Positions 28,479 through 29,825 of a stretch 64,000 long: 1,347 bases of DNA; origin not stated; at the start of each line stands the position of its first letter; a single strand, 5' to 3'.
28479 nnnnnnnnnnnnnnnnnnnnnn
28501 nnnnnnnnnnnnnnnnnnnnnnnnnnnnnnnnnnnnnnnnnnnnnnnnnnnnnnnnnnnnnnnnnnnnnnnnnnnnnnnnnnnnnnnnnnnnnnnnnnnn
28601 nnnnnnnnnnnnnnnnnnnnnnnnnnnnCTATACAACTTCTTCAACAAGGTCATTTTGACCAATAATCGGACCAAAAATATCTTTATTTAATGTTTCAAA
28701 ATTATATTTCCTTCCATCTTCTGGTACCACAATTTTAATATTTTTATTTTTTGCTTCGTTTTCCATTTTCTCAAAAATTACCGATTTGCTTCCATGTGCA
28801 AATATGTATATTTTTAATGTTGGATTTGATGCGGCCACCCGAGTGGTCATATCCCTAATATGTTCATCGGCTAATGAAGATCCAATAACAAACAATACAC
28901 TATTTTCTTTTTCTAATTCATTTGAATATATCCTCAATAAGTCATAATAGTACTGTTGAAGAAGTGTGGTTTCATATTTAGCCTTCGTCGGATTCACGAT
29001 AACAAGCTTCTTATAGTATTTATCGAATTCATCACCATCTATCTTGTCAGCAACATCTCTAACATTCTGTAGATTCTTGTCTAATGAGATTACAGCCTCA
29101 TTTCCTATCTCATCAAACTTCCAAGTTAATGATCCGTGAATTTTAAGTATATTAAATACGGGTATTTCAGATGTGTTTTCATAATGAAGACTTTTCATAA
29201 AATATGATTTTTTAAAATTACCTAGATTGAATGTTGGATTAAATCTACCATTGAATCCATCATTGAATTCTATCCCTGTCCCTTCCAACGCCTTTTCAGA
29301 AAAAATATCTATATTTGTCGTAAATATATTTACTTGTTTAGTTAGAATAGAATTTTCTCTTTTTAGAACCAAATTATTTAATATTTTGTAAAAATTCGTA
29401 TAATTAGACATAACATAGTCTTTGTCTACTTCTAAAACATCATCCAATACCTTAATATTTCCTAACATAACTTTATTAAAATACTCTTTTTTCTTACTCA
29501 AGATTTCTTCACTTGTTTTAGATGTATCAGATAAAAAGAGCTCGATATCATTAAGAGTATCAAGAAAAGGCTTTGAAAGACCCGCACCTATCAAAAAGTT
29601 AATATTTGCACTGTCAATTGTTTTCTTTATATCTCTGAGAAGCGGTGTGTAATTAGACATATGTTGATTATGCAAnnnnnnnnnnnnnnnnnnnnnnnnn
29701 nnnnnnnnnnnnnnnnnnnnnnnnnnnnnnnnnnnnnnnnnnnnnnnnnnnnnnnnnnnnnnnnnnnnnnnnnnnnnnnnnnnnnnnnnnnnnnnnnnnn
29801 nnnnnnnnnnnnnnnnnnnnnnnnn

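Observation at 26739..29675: SIR2 + HerA two-gene anti-phage defence module in an AT-rich island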

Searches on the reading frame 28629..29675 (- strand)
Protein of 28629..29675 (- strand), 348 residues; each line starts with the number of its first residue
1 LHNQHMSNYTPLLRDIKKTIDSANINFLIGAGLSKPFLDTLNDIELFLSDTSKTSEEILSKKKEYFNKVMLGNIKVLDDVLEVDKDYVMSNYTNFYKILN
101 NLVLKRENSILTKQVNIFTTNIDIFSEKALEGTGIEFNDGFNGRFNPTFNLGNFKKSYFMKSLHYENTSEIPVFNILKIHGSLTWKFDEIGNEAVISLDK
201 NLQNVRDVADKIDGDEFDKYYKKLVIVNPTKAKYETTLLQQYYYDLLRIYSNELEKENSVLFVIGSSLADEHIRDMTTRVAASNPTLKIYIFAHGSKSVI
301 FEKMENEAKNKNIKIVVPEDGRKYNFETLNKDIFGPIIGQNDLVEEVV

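Call 4: search_protein_families(library=pfam, proteins=[window:28629-29675:-], max_evalue=0.1)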
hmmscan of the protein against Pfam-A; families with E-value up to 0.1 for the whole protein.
window:28629-29675:- (348 aa): 2 families
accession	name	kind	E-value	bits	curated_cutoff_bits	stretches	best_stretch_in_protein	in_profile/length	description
PF13289.12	SIR2_2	-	2.9e-13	50.5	24.5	1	116-314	2-139/141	SIR2-like domain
PF20463.3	PDH_C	-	0.007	17.1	22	1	266-310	38-83/102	Prephenate dehydrogenase, dimerization domain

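Call 5: search_protein_families(library=padloc, proteins=[window:28629-29675:-], max_evalue=0.01)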
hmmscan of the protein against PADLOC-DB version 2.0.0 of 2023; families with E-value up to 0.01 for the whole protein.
window:28629-29675:- (348 aa): 23 families
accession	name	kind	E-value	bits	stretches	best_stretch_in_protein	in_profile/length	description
PDLC04080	SIR2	-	3.8e-60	201.8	1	15-331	16-337/347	-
PDLC04089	SIR2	-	2.7e-47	159.7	1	6-326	1-301/336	-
PDLC04084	SIR2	-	1.1e-35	121.8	1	37-319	106-367/414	-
PDLC04090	SIR2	-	2e-23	81.2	1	80-306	161-363/426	-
PDLC02186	SIR2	-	2.4e-23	80.9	1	40-310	90-350/412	-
PDLC04093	SIR2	-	4e-23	80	1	88-319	125-330/395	-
PDLC04076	SIR2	-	6.7e-21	72.9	1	51-318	100-362/406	-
PDLC04081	SIR2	-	3.7e-16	57.2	1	78-298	107-302/345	-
PDLC04094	SIR2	-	4.1e-16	57.2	1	40-309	77-311/399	-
PDLC04075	SIR2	-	1.3e-15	55.1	1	41-293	115-347/414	-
PDLC04079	SIR2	-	1.3e-15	54.9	1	113-298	184-360/430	-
PDLC04087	SIR2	-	8.2e-15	52.5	1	95-317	118-309/343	-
PDLC04088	SIR2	-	4.8e-13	47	1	110-286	167-319/390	-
PDLC04085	SIR2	-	1.4e-12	45.2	1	114-305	199-392/463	-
PDLC04096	SIR2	-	3.6e-11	41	1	112-296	20-176/230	-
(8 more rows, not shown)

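Call 6: search_protein_families(library=ncbifam, proteins=[window:28629-29675:-], max_evalue=0.1)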
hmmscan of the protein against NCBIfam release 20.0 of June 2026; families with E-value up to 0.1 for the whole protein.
window:28629-29675:- (348 aa): 1 family
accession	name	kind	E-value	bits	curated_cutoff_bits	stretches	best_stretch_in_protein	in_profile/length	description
NF042942.1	SIR2_antiphage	equivalog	7.9e-22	77.8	500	1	83-302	128-338/392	SIR2 family anti-phage-associated protein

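Call 7: search_solved_structures(query=window:28629-29675:-, max_evalue=1, show_alignments=3)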
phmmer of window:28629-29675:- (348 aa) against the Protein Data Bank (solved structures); distinct sequences matched with E-value up to 1: 7.
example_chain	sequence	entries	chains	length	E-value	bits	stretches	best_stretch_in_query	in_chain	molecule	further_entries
8yhx_G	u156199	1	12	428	3.2e-12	49.6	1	83-314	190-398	SIR2 family protein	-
8j4u_A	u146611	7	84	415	3.4e-10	43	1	99-301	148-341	SIR2-like domain-containing protein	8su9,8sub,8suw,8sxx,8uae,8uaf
8w9l_A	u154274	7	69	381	4.6e-08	36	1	108-189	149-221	SIR2-like domain-containing protein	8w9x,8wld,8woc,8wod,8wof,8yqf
7nf6_A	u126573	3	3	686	0.12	14.9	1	151-193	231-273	neutral and basic amino acid transport protein rBAT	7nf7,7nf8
6yup_A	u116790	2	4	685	0.39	13.2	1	151-195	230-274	Neutral and basic amino acid transport protein rBAT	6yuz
6li9_A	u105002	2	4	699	0.41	13.2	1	151-195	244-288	Neutral and basic amino acid transport protein rBAT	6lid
8wk6_C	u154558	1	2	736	0.44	13.1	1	151-195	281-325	Amino acid transporter heavy chain SLC3A1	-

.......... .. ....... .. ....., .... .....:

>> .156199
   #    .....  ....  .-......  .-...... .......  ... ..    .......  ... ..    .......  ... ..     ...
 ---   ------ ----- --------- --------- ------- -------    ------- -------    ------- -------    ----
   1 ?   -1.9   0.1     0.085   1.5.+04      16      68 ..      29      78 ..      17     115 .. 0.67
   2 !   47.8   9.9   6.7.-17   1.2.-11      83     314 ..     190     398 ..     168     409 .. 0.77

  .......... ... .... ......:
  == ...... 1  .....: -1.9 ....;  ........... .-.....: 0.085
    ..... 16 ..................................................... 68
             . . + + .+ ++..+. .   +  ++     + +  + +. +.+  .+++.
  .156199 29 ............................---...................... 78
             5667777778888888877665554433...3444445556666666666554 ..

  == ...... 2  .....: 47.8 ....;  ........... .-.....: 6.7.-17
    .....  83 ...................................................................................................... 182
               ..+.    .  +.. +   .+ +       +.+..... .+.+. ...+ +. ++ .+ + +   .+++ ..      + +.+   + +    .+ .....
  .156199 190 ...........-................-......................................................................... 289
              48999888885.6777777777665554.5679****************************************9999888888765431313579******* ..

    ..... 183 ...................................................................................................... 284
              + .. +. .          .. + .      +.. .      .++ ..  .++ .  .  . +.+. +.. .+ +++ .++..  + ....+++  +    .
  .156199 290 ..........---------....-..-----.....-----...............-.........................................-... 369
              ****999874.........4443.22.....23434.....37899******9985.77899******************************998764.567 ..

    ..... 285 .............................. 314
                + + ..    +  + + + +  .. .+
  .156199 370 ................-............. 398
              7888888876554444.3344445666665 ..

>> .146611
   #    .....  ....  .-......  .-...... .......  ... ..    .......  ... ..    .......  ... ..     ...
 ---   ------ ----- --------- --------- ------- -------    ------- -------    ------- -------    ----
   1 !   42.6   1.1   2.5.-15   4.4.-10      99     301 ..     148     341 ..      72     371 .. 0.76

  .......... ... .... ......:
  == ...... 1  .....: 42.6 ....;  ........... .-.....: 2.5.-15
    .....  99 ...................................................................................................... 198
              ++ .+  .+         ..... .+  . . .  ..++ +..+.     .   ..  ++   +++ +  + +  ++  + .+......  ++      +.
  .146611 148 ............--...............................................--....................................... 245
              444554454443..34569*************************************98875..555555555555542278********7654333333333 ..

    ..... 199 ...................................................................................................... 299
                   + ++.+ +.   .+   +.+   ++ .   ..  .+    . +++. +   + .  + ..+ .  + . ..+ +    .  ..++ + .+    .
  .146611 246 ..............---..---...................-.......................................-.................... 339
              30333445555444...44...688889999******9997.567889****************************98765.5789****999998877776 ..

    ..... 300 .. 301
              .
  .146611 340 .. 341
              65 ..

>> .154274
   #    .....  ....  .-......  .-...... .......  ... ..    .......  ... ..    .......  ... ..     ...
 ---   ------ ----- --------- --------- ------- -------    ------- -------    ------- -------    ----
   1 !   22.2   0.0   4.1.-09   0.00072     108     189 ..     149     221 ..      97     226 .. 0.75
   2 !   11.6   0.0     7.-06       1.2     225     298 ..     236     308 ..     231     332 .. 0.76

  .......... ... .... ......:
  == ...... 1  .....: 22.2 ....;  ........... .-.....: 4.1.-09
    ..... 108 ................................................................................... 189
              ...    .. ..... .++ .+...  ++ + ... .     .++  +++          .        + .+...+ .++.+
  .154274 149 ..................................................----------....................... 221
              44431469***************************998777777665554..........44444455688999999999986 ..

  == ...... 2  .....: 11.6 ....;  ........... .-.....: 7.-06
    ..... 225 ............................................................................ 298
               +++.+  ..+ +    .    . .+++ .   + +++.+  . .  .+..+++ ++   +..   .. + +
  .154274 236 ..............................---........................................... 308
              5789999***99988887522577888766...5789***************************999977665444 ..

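Call 47: find_homologous_proteins(query=window:28629-29660:-, max_evalue=0.00001)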
Query window:28629-29660:- (343 aa): 2651 proteins with E <= 0.00001 among 5223 candidates; the best 120 are listed.
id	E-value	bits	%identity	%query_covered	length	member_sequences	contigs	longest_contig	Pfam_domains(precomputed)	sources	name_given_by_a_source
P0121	6.4e-218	740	100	100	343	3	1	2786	PF13289.13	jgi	-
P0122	2.3e-157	541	71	100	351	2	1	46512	PF13289.13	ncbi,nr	ncbi:MAG: hypothetical protein JWN18_273 [Parcubacteria group bacterium]|nr:hypothetical protein [Pa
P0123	1.2e-147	509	72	95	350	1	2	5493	PF13289.13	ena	-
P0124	1.7e-145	502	70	97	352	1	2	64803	PF13289.13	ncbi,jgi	ncbi:MAG: hypothetical protein RLZZ517_70 [Candidatus Parcubacteria bacterium]|jgi:hypothetical prot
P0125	2.7e-144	499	67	98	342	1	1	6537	PF13289.13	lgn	-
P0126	2.1e-142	492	69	96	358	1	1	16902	PF13289.13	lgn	-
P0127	2.1e-141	489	66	98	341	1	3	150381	PF13289.13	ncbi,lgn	ncbi:MAG: SIR2 family protein [Bacteroidota bacterium]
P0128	4.9e-141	488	69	97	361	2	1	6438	PF13289.13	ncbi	-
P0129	7.3e-141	487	69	98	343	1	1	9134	PF13289.13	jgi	jgi:NAD-dependent SIR2 family protein deacetylase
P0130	1.8e-139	483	68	96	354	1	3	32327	PF13289.13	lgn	-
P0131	3.0e-139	482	66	96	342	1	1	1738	PF13289.13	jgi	jgi:hypothetical protein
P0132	3.6e-139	482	66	98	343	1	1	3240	PF13289.13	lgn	-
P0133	3.1e-138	479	67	95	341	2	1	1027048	PF13289.13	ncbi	-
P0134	8.1e-138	477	65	98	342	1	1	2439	PF13289.13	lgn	-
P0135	2.2e-137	476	67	95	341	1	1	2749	PF13289.13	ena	-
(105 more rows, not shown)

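Call 57: predict_structure(alignment_id=A3)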
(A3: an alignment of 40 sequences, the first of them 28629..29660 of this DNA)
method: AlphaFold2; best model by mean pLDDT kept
length: 343 residues; sequences in the alignment: 40
mean_pLDDT: 81.8   pTM: 0.85
mean pLDDT of the five models: 81.8, 81.6, 80.0, 79.7, 78.3
residues with pLDDT >= 90: 156; 70-90: 116; 50-70: 50; < 50: 21
segments of 3 or more residues with pLDDT < 50: 157-163, 336-343
pLDDT, mean of each block of 10 residues (from residue 1): 78 90 93 82 85 90 93 94 96 88 69 88 85 60 61 52 62 78 79 85 94 86 55 63 87 94 86 93 95 93 95 92 94 61 40
secondary structure, 60 per line:
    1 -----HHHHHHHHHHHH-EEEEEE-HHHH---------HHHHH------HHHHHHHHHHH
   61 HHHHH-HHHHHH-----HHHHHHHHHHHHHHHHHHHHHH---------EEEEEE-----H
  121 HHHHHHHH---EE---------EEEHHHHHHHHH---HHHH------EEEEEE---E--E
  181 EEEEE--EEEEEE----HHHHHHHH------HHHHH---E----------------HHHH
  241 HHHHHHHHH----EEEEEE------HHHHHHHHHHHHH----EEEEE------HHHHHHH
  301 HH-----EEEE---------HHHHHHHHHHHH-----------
elements in order: H6-17 E19-24 H26-29 H39-43 H50-65 H67-72 H78-99 E109-114 H120-128 E143-145 H146-154 H158-161 E168-173 E180-185 E188-193 H198-205 H212-216 H237-249 E254-259 H266-278 E283-287 H294-302 E308-311 H321-332

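Call 62: fold_search(model_id=the predicted structure, library=pdb)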
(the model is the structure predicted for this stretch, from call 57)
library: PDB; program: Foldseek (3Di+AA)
matches with E <= 10: 589; with E <= 0.001: 78
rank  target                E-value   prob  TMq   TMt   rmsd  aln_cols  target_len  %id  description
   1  8yhx_R                3.1e-13  1.00  0.60  0.53  10.7       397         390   20  Cryo-EM structure of the trimeric HerA (released 2024-11-06)
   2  8uae_B                1.2e-12  1.00  0.69  0.63   5.1       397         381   18  E. coli Sir2_HerA complex (12:6) with ATPgamaS (released 2023-12-27)
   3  8sub_D                2.1e-12  1.00  0.68  0.59   5.7       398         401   19  E. coli SIR2-HerA complex (dodecamer SIR2 pentamer HerA) (released 2023-12-27)
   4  8wld_P                2.2e-12  1.00  0.57  0.56   9.9       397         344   17  Cryo-EM structure of SIR2/HerA antiphage complex (released 2024-09-11)
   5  8suw_B                2.9e-12  1.00  0.66  0.58   6.1       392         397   19  E. coli SIR2-HerA complex (dodecamer SIR2 bound 4 protomers of HerA) (released 2024-03-27)
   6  8su9_D                3.5e-12  1.00  0.66  0.57   6.8       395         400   19  E. coli SIR2-HerA complex (hexamer HerA bound with dodecamer Sir2) (released 2024-03-27)
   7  8sub_J                3.9e-12  1.00  0.65  0.57   6.4       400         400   18  E. coli SIR2-HerA complex (dodecamer SIR2 pentamer HerA) (released 2023-12-27)
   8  8wld_Q                4.6e-12  1.00  0.55  0.55  10.1       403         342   18  Cryo-EM structure of SIR2/HerA antiphage complex (released 2024-09-11)
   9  8sub_E                6.1e-12  1.00  0.65  0.57   6.8       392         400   19  E. coli SIR2-HerA complex (dodecamer SIR2 pentamer HerA) (released 2023-12-27)
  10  8wld_E                6.1e-12  1.00  0.58  0.57  10.5       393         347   18  Cryo-EM structure of SIR2/HerA antiphage complex (released 2024-09-11)
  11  8suw_F                6.5e-12  1.00  0.64  0.56   7.4       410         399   18  E. coli SIR2-HerA complex (dodecamer SIR2 bound 4 protomers of HerA) (released 2024-03-27)
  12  8yhx_J                6.5e-12  1.00  0.57  0.47  10.4       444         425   19  Cryo-EM structure of the trimeric HerA (released 2024-11-06)
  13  8wld_J                8.6e-12  1.00  0.60  0.61   7.5       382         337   18  Cryo-EM structure of SIR2/HerA antiphage complex (released 2024-09-11)
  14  8w9l_A                9.1e-12  1.00  0.56  0.54  10.5       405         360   16  Cryo-EM structure of PsSIR2 (released 2024-09-11)
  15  8yhx_I                1.1e-11  1.00  0.58  0.48   9.5       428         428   19  Cryo-EM structure of the trimeric HerA (released 2024-11-06)
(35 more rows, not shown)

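Call 84: search_protein_families(library=phrogs, proteins=[window:28629-29660:-], max_evalue=0.01)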
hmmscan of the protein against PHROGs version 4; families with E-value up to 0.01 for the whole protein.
window:28629-29660:- (343 aa): 3 families
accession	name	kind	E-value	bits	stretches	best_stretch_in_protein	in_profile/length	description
phrog_35569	-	unknown function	1.5e-42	147.2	2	202-334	234-364/371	-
phrog_9581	-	unknown function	9.4e-20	72.1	1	89-303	143-347/415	-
phrog_14556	-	unknown function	0.0013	18.6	1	255-332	182-258/451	-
